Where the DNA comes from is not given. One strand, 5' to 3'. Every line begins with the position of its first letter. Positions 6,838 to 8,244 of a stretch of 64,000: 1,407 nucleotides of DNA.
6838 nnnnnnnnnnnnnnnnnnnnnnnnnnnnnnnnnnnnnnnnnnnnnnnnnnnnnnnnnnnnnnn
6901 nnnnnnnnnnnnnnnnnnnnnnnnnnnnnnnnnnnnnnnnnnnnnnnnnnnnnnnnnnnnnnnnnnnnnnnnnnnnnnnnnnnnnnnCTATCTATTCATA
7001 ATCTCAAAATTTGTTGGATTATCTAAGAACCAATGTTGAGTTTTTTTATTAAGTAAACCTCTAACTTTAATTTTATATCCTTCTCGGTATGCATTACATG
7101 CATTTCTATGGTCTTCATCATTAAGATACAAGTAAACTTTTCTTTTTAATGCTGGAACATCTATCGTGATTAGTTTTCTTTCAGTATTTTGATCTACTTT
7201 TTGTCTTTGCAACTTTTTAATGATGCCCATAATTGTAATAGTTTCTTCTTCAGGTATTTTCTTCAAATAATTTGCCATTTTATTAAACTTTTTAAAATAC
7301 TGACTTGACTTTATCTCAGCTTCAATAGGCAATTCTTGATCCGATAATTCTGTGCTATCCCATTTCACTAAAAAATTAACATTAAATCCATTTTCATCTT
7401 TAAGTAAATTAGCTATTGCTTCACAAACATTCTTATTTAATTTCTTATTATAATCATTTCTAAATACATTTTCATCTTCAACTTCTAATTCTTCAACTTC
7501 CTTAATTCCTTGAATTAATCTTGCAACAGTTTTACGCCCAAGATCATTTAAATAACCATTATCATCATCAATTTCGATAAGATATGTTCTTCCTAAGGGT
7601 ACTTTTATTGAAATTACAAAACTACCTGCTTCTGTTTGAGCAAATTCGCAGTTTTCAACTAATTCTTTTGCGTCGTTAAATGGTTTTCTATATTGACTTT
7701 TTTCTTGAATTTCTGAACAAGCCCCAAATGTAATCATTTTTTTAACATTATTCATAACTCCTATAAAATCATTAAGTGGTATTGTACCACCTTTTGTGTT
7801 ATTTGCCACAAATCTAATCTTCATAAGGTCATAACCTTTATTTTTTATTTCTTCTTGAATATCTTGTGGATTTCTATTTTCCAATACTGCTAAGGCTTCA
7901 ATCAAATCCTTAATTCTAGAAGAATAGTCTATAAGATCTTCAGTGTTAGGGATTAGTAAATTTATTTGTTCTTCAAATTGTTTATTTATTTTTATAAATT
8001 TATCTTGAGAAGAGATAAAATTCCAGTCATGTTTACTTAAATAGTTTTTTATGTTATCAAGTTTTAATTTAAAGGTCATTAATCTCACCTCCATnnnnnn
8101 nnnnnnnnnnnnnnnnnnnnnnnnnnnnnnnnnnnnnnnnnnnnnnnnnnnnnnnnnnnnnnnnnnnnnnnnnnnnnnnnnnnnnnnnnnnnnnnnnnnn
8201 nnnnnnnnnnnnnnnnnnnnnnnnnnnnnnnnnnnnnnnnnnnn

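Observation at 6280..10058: Uncharacterised three-gene nuclease-like operon (DUF2779, DUF4365, 368-aa unknown) convergent with an N6-type methylase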

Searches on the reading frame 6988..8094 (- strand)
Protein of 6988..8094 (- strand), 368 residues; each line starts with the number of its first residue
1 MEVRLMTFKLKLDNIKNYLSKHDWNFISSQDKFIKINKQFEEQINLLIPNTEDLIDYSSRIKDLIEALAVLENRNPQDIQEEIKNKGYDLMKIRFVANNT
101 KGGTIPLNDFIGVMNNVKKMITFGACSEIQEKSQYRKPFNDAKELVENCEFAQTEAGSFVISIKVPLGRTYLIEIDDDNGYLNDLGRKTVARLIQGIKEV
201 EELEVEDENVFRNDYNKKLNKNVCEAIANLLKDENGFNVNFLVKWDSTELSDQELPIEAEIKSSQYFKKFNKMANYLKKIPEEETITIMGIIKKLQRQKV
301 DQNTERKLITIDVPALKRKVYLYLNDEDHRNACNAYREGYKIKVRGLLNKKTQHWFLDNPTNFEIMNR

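Call 5: search_protein_families(library=pfam, proteins=[window:6988-8094:-], max_evalue=0.01)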
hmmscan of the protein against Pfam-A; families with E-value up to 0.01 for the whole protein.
window:6988-8094:- (368 aa): 0 families

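Call 6: search_protein_families(library=padloc, proteins=[window:6988-8094:-], max_evalue=0.01)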
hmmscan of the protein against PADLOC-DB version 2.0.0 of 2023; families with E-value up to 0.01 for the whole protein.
window:6988-8094:- (368 aa): 37 families (the best 25 are shown)
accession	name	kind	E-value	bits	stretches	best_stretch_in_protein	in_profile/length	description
PDLC04298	PDC-M02B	-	1.1e-54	183.9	1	10-366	14-374/380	-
PDLC04333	PDC-M02B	-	7.5e-51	171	1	9-367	12-378/379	-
PDLC04301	PDC-M02B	-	2.1e-50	169.8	1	7-366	8-377/378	-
PDLC04330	PDC-M02B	-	2e-49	166.4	1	9-367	11-370/375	-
PDLC04319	PDC-M02B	-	2.1e-48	163.2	1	14-365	16-372/373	-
PDLC04304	PDC-M02B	-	6.9e-47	158.3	1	13-366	17-380/383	-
PDLC04323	PDC-M02B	-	1.6e-46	156.7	1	9-366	12-372/374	-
PDLC04311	PDC-M02B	-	3.3e-45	152.7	1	8-364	6-371/384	-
PDLC04335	PDC-M02B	-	1.1e-44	150.8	1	6-355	1-350/364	-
PDLC04318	PDC-M02B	-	1.8e-41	140.4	1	9-366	9-389/390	-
PDLC04308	PDC-M02B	-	2e-40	136.6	1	8-363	14-378/391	-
PDLC04321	PDC-M02B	-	2.8e-40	136.6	1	6-366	10-382/383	-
PDLC04329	PDC-M02B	-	3.6e-40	135.8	1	13-367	10-375/377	-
PDLC04303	PDC-M02B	-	8.7e-39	131.6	1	14-365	18-382/383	-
PDLC04324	PDC-M02B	-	2.3e-38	130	1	10-358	10-373/382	-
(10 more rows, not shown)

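Call 7: search_protein_families(library=ncbifam, proteins=[window:6988-8094:-], max_evalue=0.01)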
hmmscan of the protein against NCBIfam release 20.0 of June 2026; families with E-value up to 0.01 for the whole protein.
window:6988-8094:- (368 aa): 0 families

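Call 16: find_homologous_proteins(query=window:6988-8094:-, max_evalue=0.001)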
Query window:6988-8094:- (368 aa): 16 proteins with E <= 0.001 among 3986 candidates.
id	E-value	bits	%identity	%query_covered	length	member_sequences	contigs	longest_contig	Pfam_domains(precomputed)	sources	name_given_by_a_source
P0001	8.2e-236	800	100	99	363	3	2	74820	-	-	-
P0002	1.9e-155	536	65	98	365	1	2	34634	-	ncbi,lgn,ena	-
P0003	7.6e-153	527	65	98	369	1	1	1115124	-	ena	-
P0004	1.1e-142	494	62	98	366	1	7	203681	-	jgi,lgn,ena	jgi:hypothetical protein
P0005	9.5e-139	481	66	92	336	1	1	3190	-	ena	-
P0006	2.2e-138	479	60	98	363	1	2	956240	-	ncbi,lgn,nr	ncbi:MAG: hypothetical protein PHC66_01515 [Candidatus Nanoarchaeia archaeon]|nr:hypothetical protei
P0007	7.0e-138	478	60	98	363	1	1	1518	-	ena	-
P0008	9.2e-136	471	58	98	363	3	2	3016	-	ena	-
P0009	2.7e-125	436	55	98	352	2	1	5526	-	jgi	jgi:hypothetical protein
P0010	1.8e-119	417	52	98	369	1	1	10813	-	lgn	-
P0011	7.0e-115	402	53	98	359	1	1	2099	-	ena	-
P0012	1.4e-114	401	52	98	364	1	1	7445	-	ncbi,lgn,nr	ncbi:hypothetical protein HY489_02170 [Candidatus Woesearchaeota archaeon]|nr:hypothetical protein [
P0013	5.1e-105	370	50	99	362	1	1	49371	-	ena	-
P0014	1.2e-96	342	46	97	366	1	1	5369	-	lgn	-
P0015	5.2e-83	297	63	58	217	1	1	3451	-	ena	-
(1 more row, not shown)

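Call 21: find_encoding_contigs(protein=P0003, flank=8000, max_places=3)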
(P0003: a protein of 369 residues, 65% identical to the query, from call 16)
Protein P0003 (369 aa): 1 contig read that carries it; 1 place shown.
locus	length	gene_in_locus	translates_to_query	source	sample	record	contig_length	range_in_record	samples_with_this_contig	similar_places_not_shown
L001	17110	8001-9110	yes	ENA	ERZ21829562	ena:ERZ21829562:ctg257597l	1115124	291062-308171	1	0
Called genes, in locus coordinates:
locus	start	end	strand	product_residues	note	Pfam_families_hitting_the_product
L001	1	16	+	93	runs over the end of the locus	-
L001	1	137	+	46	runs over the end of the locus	-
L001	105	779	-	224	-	-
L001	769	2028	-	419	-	-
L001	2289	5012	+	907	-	PF00270:DEAD, PF04851:ResIII, PF18766:SWI2_SNF2, PF00271:Helicase_C, PF08463:EcoEI_R_C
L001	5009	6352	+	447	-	PF12161:HsdM_N (weak), PF02384:N6_Mtase, PF01170:UPF0020 (weak), PF07669:Eco57I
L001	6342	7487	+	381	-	PF01420:Methylase_S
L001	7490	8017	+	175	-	PF14280:DUF4365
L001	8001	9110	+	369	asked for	-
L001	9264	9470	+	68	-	-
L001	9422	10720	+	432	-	-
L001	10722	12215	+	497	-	-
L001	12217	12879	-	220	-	PF20582:UPF0758_N, PF04002:RadC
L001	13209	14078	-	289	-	PF02661:Fic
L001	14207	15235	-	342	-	PF05050:Methyltransf_21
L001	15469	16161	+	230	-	-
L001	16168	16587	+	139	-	PF13473:Cupredoxin_1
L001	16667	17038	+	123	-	PF01022:HTH_5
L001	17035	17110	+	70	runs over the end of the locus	PF00403:HMA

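Call 22: find_encoding_contigs(protein=P0006, flank=8000, max_places=3)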
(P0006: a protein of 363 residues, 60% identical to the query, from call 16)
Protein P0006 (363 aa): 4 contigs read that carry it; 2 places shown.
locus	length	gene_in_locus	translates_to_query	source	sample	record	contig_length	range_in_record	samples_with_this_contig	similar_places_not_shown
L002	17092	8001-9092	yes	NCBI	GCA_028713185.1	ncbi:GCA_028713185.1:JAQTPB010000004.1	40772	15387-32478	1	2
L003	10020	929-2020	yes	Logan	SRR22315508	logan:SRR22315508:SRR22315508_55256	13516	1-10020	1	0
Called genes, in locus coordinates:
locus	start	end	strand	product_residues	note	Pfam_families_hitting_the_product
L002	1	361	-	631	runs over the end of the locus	-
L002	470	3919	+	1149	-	-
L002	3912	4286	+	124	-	-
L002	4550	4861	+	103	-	-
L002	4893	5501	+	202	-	PF01909:NTP_transf_2, PF18765:Polbeta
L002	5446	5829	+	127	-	-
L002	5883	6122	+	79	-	PF24434:DUF7557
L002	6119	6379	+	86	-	-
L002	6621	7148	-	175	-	-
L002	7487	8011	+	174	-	PF14280:DUF4365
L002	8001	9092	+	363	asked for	-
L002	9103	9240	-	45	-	-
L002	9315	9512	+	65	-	-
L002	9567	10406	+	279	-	PF02086:MethyltransfD12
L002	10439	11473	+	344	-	PF09376:NurA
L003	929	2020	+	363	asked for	-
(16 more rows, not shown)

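Call 23: find_encoding_contigs(protein=P0004, flank=8000, max_places=4)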
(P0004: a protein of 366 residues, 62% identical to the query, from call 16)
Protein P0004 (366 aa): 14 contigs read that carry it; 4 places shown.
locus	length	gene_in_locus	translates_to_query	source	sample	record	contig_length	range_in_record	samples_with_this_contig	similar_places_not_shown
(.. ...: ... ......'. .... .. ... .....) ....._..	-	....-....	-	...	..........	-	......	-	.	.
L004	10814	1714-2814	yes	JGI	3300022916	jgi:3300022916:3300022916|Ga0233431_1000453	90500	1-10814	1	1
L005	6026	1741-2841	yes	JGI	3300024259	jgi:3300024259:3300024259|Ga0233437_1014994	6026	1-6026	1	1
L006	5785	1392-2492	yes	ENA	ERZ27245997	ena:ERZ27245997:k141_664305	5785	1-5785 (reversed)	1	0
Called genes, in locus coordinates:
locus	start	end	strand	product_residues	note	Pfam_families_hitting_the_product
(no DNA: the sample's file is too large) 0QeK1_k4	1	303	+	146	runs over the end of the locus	-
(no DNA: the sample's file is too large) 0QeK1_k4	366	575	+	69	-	-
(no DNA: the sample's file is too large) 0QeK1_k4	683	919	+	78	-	-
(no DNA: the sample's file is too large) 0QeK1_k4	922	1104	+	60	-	PF13396:PLDc_N (weak)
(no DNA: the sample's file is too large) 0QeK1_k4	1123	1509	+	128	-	PF06397:Desulfoferrod_N, PF01880:Desulfoferrodox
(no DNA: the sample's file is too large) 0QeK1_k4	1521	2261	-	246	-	PF01209:Ubie_methyltran, PF13489:Methyltransf_23, PF13847:Methyltransf_31, PF08241:Methyltransf_11, PF08242:Methyltransf_12, PF13649:Methyltransf_25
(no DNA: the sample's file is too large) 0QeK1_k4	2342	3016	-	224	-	PF00702:Hydrolase, PF08282:Hydrolase_3 (weak)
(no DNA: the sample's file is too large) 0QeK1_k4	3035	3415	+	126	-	-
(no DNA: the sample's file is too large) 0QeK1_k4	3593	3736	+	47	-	-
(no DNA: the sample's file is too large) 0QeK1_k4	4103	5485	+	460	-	PF02976:MutH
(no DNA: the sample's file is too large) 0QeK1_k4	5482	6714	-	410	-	PF00145:DNA_methylase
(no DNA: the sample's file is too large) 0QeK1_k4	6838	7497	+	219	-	PF12705:PDDEXK_1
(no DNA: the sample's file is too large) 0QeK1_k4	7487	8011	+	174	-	PF14280:DUF4365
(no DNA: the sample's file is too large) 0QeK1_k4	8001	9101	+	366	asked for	-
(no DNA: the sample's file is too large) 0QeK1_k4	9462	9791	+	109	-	-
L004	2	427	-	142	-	?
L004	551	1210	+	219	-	PF12705:PDDEXK_1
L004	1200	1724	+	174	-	PF14280:DUF4365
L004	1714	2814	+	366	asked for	-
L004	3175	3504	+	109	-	-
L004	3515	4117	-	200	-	-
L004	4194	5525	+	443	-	PF04055:Radical_SAM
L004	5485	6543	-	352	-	PF01612:DNA_pol_A_exo1, PF00570:HRDC (weak)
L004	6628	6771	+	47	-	-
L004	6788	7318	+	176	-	PF01936:NYN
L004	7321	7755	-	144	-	PF11969:DcpS_C (weak), PF01230:HIT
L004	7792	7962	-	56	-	-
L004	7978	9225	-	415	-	PF01595:CNNM, PF00571:CBS, PF03471:CorC_HlyC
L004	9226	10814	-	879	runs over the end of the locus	PF00690:Cation_ATPase_N, PF00122:E1-E2_ATPase, PF00702:Hydrolase, PF13246:Cation_ATPase, PF12710:HAD (weak), PF08282:Hydrolase_3 (faint), PF00689:Cation_ATPase_C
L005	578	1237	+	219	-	PF12705:PDDEXK_1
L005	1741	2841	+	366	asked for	-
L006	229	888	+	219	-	PF12705:PDDEXK_1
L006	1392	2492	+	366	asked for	-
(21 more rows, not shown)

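Call 26: find_encoding_contigs(protein=P0002, flank=8000, max_places=3)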
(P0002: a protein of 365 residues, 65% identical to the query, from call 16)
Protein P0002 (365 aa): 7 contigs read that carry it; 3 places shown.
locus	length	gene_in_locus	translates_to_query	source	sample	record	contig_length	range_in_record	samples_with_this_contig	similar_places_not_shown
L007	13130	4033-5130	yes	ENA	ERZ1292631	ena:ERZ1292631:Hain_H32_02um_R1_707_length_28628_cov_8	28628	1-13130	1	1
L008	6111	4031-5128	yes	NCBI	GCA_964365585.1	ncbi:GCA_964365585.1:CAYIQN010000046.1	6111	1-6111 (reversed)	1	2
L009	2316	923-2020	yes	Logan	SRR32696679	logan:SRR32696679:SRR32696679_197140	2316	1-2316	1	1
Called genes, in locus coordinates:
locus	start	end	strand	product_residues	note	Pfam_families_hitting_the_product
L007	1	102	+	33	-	?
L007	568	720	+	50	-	-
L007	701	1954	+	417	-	PF00145:DNA_methylase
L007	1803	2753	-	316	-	PF05315:ICEA (weak)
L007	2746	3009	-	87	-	PF25213:HVO_A0261_N (weak), PF01978:TrmB (faint), PF12802:MarR_2 (weak)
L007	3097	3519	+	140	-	PF03852:Vsr, PF18741:MTES_1575 (faint)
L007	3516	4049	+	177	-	PF14280:DUF4365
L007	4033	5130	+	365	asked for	-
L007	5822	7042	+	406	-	PF04851:ResIII, PF00270:DEAD, PF00271:Helicase_C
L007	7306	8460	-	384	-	PF00571:CBS (weak)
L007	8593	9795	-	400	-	PF00999:Na_H_Exchanger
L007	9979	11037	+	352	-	PF01544:CorA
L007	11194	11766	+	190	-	PF00827:Ribosomal_L15e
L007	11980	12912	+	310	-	-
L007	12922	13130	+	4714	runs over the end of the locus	-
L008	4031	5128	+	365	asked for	-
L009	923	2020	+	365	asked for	-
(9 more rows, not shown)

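Call 27: find_encoding_contigs(protein=P0013, flank=8000, max_places=3)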
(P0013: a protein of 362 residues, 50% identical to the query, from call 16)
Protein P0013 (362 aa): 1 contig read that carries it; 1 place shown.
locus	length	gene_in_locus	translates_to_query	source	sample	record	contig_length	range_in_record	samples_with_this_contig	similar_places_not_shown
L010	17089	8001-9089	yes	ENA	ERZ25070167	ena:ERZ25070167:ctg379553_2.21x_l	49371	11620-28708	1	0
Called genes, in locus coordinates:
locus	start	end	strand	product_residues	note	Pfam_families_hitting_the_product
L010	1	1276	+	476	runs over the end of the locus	PF01523:PmbA_TldD_1st, PF19290:PmbA_TldD_2nd (weak), PF19289:PmbA_TldD_3rd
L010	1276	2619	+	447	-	PF19289:PmbA_TldD_3rd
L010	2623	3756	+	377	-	PF16450:Prot_ATP_ID_OB_C (weak), PF00004:AAA, PF17862:AAA_lid_3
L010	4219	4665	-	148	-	PF02475:TRM5-TYW2_MTfase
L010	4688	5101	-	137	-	PF25133:TYW2_N_2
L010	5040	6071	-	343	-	PF00752:XPG_N, PF00867:XPG_I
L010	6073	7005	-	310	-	-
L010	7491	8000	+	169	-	PF14280:DUF4365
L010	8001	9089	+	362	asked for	-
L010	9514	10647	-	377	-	PF13784:Fic_N, PF02661:Fic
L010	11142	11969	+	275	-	-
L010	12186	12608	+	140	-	-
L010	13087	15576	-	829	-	PF16656:Pur_ac_phosph_N (faint), PF02412:TSP_3 (weak), PF18884:TSP3_bac (faint)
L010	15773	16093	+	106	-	-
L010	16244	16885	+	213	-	-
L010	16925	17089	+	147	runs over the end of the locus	PF13384:HTH_23, PF13518:HTH_28 (weak), PF13565:HTH_32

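Call 28: find_encoding_contigs(protein=P0010, flank=8000, max_places=3)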
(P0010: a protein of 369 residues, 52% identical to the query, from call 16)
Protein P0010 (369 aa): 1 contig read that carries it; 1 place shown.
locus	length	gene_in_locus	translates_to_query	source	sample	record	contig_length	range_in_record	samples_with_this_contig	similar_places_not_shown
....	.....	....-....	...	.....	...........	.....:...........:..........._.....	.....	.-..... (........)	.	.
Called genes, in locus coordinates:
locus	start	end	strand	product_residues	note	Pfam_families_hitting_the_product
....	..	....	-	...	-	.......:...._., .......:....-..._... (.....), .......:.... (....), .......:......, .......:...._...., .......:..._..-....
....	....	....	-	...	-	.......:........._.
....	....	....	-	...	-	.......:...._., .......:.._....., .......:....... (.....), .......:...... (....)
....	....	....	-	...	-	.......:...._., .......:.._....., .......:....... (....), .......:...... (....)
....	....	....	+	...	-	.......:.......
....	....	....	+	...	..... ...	-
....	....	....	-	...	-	-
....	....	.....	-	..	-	-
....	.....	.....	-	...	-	-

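Call 30: predict_structure(alignment_id=A1)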
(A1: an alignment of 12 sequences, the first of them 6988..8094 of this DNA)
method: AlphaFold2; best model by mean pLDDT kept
length: 368 residues; sequences in the alignment: 12
mean_pLDDT: 75.8   pTM: 0.56
mean pLDDT of the five models: 75.8, 75.7, 75.3, 75.0, 72.7
residues with pLDDT >= 90: 66; 70-90: 193; 50-70: 70; < 50: 39
segments of 3 or more residues with pLDDT < 50: 1-7, 128-141, 167-175, 299-304
pLDDT, mean of each block of 10 residues (from residue 1): 41 84 79 88 90 87 92 84 62 81 68 82 62 43 57 69 57 48 61 84 88 80 89 89 69 78 92 86 80 71 64 79 87 87 88 78 84
secondary structure, 60 per line:
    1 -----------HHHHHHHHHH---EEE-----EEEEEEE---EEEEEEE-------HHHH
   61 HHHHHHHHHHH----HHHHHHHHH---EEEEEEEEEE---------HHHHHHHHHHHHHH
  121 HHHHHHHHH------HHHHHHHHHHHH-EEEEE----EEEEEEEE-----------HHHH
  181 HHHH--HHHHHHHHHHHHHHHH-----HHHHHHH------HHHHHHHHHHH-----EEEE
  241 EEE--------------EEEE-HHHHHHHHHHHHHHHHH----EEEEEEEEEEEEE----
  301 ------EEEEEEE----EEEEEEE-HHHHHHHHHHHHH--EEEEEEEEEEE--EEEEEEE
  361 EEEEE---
elements in order: H12-21 E25-27 E33-39 E43-49 H57-71 H76-84 E88-97 H107-129 H136-147 E149-153 E158-165 H177-184 H187-202 H208-214 H221-231 E237-243 E258-261 H263-279 E284-296 E307-313 E318-324 H326-338 E341-351 E354-365

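Call 32: search_solved_structures(query=A1, max_evalue=10)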
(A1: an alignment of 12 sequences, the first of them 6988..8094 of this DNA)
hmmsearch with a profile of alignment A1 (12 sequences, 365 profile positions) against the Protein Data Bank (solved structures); distinct sequences matched with E-value up to 10: 3.
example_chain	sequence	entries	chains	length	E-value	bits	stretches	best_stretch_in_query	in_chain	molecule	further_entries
9gvh_B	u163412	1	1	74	0.31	13.4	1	124-156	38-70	Chitin Binding Protein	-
9lh0_B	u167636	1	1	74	1.9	10.7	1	125-152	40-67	Chitin Binding Protein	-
7s8k_A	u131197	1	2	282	2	10.7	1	47-120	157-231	Cellulase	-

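Call 33: fold_search(model_id=the predicted structure, library=pdb)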
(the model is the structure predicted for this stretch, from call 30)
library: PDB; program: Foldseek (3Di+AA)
matches with E <= 10: 551; with E <= 0.001: 0
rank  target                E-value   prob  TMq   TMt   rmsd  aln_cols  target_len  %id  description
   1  8bbz_AAA              2.7e-03  1.00  0.16  0.58   4.6        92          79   18  Crystal Structure of SilF (apo form) (released 2023-10-25)
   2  3f2b_A                4.2e-03  1.00  0.19  0.08   4.9        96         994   18  DNA Polymerase PolC from Geobacillus kaustophilus complex with DNA, dGTP, Mg and Zn (released 2009-01-20)
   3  3f2c_A                8.9e-03  1.00  0.19  0.08   5.0        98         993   17  DNA Polymerase PolC from Geobacillus kaustophilus complex with DNA, dGTP and Mn (released 2009-01-20)
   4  8bhu_CCC              1.2e-02  1.00  0.14  0.51   5.2        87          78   20  Crystal Structure of SilF (Ag(I) form (released 2023-11-15)
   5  6w6w_C                1.4e-02  1.00  0.15  0.17   7.7        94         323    8  Cryo-EM structure of CST bound to telomeric single-stranded DNA (released 2020-06-03)
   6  1gm5_A                1.5e-02  0.77  0.18  0.10  21.3       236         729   13  Structure of RecG bound to three-way DNA junction (released 2001-10-03)
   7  7yny_A                1.8e-02  0.75  0.16  0.18  17.4       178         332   11  Crystal structure of baculovirus LEF-3 from Helicoverpa armigera nucleopolyhedrovirus (released 2023-01-25)
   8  4gn3_J                2.1e-02  1.00  0.17  0.48   5.6        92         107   13  OBody AM1L10 bound to hen egg-white lysozyme (released 2013-08-21)
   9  4gn3_N                2.6e-02  1.00  0.17  0.50   5.5        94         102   15  OBody AM1L10 bound to hen egg-white lysozyme (released 2013-08-21)
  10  2k50_MODEL_1_A        2.6e-02  0.99  0.18  0.44   4.6        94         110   14  Solution NMR Structure of the replication Factor A Related Protein from Methanobacterium thermoautotrophicum.  (released 2008-07-15)
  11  8bhu_FFF              2.7e-02  0.99  0.14  0.50   5.1        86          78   20  Crystal Structure of SilF (Ag(I) form (released 2023-11-15)
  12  3eiv_D                3.1e-02  1.00  0.18  0.55   4.7        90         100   14  Crystal Structure of Single-stranded DNA-binding protein from Streptomyces coelicolor (released 2009-09-08)
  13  2pqa_C                3.2e-02  1.00  0.17  0.44   3.9        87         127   16  Crystal Structure of Full-length Human RPA 14/32 Heterodimer (released 2007-11-13)
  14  9e3h_C                3.2e-02  1.00  0.18  0.49   4.9       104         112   10  Cryo EM structure of pertussis toxin in complex with neutralizing Fab PERT-61 (released 2025-10-29)
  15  7vum_C                3.2e-02  0.99  0.16  0.49   5.1        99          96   14  Crystal structure of SSB complexed with que (released 2022-03-09)
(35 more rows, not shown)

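Call 34: search_protein_representatives(alignment_id=A1)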
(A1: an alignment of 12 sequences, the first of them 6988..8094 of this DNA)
Query: 12 sequences, 365 profile positions. Proteins with E-value up to 0.001 (for the whole library): 3237; up to 1e-10: 2102; up to 1e-30: 280. The best 150 are listed.
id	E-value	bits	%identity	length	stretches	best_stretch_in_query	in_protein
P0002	2.6e-183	625.7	-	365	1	1-364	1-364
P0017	6.0e-121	420.5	-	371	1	1-362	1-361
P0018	4.4e-113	394.6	-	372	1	4-363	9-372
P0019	8.4e-112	390.4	-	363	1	1-362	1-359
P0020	1.5e-108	379.7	-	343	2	1-291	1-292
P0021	6.4e-100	351.3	-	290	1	72-364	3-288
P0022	9.1e-99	347.5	-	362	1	4-362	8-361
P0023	1.1e-95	337.3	-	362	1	1-361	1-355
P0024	1.1e-90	320.9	-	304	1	65-358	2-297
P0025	8.5e-84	298.2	-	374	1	1-363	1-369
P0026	2.1e-83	296.9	-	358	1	4-360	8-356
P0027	2.2e-82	293.6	-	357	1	5-362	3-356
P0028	3.8e-78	279.6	-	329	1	58-359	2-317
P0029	3.6e-70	253.4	-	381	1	1-363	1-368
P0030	3.5e-66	240.3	-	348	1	4-363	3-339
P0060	9.8e-43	163.1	-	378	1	3-363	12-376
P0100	1.4e-37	146.1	-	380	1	3-360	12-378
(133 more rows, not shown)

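Call 51: find_related_loci(query=A1, collection=genome_contigs, flank=8000)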
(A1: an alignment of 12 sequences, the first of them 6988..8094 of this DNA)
Query A1 (368 aa) in genome_contigs; peptide patterns used: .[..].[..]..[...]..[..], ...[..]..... (x = any residue, [..] = any of these).
16 stretches matched a pattern; 2 encode a relative of the query (tblastn E <= 1e-3); 2 distinct loci.
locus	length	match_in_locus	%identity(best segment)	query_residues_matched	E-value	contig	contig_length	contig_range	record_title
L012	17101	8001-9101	60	2-367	6e-148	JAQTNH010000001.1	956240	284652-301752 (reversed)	MAG: Candidatus Nanoarchaeia archaeon isolate STA_6 NODE_3_length_956240_cov_8.774269_Sandtown_A, whole genome shotgun s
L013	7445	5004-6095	52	6-367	1e-123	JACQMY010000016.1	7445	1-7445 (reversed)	MAG: Candidatus Woesearchaeota archaeon isolate NC_groundwater_1241_Ag_S-0.1um_45_47 S_p1_S3_coassembly_k141_781566, who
